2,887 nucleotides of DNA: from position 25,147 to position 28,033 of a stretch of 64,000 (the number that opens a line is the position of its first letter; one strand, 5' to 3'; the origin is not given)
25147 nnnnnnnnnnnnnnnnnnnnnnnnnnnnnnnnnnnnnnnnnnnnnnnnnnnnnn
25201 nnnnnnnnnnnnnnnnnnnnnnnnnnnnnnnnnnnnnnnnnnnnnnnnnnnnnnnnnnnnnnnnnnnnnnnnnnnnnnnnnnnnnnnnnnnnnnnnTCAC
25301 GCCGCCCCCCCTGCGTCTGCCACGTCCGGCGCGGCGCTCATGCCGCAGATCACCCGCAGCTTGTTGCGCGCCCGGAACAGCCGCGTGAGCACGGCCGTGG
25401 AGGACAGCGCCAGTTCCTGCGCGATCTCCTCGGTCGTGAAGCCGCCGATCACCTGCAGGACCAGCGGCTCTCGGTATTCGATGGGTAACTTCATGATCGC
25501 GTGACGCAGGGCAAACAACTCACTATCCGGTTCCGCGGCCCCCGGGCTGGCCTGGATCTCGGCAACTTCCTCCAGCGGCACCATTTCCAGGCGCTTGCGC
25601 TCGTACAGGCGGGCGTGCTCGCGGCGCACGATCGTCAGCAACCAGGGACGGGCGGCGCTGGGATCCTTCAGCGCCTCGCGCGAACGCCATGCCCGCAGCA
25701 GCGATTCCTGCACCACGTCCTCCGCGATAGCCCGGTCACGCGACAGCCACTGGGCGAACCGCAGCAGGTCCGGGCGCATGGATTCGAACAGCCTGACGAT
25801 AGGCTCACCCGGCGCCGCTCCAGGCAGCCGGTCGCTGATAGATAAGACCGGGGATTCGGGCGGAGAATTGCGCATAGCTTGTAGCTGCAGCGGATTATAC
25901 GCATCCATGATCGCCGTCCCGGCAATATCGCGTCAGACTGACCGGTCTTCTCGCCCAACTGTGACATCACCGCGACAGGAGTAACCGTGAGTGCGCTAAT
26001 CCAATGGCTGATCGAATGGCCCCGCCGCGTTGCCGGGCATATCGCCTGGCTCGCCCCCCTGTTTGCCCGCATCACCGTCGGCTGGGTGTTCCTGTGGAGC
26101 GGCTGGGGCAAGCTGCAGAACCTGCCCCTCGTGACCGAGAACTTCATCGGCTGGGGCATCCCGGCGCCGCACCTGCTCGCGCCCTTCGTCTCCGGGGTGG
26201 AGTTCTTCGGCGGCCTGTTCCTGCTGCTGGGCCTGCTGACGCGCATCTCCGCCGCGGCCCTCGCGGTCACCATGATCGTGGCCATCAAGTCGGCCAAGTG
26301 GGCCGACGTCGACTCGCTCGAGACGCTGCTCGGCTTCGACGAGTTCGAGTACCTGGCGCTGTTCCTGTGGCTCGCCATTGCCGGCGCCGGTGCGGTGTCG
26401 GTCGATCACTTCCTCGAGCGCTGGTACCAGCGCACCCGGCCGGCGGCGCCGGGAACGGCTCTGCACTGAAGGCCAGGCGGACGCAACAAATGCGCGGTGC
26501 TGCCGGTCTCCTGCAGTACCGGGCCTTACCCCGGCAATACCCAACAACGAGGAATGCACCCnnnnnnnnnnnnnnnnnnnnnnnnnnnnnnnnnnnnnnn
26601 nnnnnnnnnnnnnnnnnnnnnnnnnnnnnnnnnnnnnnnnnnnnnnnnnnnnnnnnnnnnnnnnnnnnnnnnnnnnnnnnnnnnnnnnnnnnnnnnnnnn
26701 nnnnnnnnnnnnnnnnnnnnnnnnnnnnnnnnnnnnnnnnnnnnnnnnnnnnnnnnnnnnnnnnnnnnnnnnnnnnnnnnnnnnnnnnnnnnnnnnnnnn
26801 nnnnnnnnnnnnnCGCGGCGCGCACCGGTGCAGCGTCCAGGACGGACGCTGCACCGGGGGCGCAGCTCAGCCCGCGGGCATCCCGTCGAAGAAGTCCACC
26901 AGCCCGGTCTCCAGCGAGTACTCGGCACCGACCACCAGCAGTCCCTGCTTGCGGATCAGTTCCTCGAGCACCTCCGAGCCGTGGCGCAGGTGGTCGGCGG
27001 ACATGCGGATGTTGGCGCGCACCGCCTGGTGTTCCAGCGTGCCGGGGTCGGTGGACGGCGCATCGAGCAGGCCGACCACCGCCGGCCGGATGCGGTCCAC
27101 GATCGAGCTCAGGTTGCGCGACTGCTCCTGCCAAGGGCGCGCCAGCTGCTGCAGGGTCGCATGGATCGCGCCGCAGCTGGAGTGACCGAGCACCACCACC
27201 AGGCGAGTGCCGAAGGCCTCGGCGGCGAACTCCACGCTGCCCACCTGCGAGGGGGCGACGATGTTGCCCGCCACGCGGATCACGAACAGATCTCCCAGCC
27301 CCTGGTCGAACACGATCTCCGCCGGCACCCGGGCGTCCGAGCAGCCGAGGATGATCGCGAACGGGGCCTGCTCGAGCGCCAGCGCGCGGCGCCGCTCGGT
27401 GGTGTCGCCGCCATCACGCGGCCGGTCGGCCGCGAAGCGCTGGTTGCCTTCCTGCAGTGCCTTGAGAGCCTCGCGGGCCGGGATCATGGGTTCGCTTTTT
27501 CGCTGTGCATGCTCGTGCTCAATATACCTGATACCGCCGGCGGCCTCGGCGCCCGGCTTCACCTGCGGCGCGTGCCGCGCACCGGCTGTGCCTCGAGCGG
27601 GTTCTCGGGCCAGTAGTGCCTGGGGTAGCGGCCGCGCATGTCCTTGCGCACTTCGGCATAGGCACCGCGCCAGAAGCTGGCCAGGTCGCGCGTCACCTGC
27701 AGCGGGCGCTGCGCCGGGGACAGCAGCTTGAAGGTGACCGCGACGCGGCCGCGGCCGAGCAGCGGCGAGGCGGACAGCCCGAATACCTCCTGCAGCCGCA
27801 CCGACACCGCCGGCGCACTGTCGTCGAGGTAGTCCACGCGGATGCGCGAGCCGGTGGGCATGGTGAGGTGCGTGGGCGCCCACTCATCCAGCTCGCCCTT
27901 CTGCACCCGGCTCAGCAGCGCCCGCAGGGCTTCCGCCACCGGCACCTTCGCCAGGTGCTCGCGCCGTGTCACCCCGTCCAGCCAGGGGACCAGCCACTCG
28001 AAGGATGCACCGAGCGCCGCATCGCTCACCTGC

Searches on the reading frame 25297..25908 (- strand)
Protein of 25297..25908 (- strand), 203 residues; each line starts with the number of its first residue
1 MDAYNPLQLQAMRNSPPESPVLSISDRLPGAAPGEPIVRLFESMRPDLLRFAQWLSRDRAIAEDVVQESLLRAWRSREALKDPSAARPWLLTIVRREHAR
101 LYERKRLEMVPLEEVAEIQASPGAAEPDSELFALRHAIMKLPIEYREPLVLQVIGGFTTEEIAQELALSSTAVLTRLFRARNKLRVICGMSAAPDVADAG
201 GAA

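Call 70: search_protein_families(library=pfam, proteins=[window:25297-25908:-], max_evalue=0.001)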
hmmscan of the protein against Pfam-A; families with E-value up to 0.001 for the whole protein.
window:25297-25908:- (203 aa): 5 families
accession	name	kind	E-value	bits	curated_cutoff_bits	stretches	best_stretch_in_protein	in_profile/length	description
PF04542.20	Sigma70_r2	-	1.2e-13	51.1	24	1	40-106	1-69/71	Sigma-70 region 2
PF08281.18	Sigma70_r4_2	-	1.2e-13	50.8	25.7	1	132-184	2-54/54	Sigma-70, region 4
PF04545.22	Sigma70_r4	-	2.5e-05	24.1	24.1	1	137-185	1-49/50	Sigma-70, region 4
PF22029.2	PhyR_sigma2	-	8.8e-05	22.9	27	1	46-93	6-53/55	Sigma2 domain of PhyR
PF07638.17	Sigma70_ECF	-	0.001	19.5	21.1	0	112-185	105-180/185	ECF sigma factor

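Call 71: search_protein_families(library=ncbifam, proteins=[window:25297-25908:-], max_evalue=0.001)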
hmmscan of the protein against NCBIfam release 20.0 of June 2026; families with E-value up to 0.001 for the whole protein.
window:25297-25908:- (203 aa): 77 families (the best 25 are shown)
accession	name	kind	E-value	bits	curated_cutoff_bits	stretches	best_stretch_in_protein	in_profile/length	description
NF009170.0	PRK12517.1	subfamily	1.3e-51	174.7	197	1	40-185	28-173/188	RNA polymerase sigma factor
TIGR02983.1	SigE-fam_strep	subfamily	1.6e-24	86.6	141.55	1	40-185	11-155/162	SigE family RNA polymerase sigma factor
NF007227.0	PRK09645.1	subfamily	1.1e-22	80.7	202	1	38-186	16-168/177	sigma-70 family RNA polymerase sigma factor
NF058625.1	sigma_PG0214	equivalog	1.3e-22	80.3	130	1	41-185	10-158/170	GFO_1088 family ECF-type sigma factor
NF009164.0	PRK12511.1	equivalog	1.3e-21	77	185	1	47-188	16-159/182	RNA polymerase sigma factor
TIGR02985.1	Sig70_bacteroi1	subfamily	1.6e-21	77.2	126.4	1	39-185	5-159/162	RNA polymerase sigma-70 factor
TIGR02937.1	sigma70-ECF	superfamily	5.5e-19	68.4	42.9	1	39-186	5-163/165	sigma-70 family RNA polymerase sigma factor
TIGR02943.1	Sig70_famx1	hypoth_equivalog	6.3e-19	68.5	162.2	2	42-103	9-70/188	RNA polymerase sigma-70 factor, TIGR02943 family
NF009185.0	PRK12533.1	equivalog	1.2e-18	67.6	248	1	51-191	45-196/231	RNA polymerase sigma factor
NF008888.0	PRK11922.1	equivalog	4.5e-18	65.7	204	1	46-186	41-194/231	RNA polymerase sigma factor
NF004113.0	PRK05602.1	equivalog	1.1e-17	64.3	208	1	39-186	49-199/211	RNA polymerase sigma factor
NF009198.0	PRK12546.1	equivalog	1.4e-17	64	270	1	46-193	18-166/188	RNA polymerase sigma factor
TIGR02959.1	SigZ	equivalog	2.8e-17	63.1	168.65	1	48-186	8-146/170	RNA polymerase sigma factor SigZ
TIGR02950.1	SigM_subfam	subfamily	5.6e-17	62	147.95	1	40-185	5-155/159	RNA polymerase sigma factor, SigM family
TIGR02989.1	Sig-70_gvs1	subfamily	7.3e-17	61.7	124.55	1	37-185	3-155/158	RNA polymerase sigma-70 factor, Rhodopirellula/Verrucomicrobium family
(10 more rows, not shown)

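Call 78: find_related_loci(query=window:25297-25791:-, collection=metagenome_contigs, flank=3000)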
Query window:25297-25791:- (164 aa) in metagenome_contigs; peptide patterns used: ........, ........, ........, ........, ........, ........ (x = any residue, [..] = any of these).
598 stretches matched a pattern; 223 encode a relative of the query (tblastn E <= 1e-3); the best 80 are kept; 80 distinct loci.
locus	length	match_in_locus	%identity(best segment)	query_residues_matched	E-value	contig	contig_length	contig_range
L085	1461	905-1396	92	1-164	2e-103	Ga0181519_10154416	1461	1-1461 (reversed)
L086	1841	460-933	87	1-158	2e-93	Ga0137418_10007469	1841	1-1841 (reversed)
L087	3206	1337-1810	87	1-158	3e-90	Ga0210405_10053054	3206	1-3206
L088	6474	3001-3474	87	1-158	4e-89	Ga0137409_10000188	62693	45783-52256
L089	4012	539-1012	87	1-158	3e-89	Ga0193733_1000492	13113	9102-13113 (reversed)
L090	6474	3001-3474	87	1-158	1e-88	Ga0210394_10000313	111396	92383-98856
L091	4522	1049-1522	85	1-158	2e-88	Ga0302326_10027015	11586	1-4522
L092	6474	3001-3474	85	1-158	5e-88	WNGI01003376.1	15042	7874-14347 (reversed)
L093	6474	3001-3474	85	1-158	5e-88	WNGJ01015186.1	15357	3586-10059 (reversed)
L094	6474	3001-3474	85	1-158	7e-88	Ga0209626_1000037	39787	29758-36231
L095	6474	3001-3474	85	1-158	9e-88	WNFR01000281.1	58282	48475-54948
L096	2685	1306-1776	86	1-157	2e-89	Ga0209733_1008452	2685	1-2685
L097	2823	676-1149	84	1-158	5e-89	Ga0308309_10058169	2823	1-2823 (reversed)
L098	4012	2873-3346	84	1-158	9e-88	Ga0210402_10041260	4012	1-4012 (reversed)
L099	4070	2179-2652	84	1-158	1e-87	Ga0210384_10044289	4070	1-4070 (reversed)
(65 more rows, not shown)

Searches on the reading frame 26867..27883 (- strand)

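Call 70: search_protein_families(library=pfam, proteins=[window:26867-27883:-], max_evalue=0.001)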
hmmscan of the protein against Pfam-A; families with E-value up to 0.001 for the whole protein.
window:26867-27883:- (338 aa): 1 family
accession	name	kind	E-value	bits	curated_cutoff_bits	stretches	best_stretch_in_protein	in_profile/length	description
PF00484.24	Pro_CA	-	2.8e-36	125.6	25.7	1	176-329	1-156/156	Carbonic anhydrase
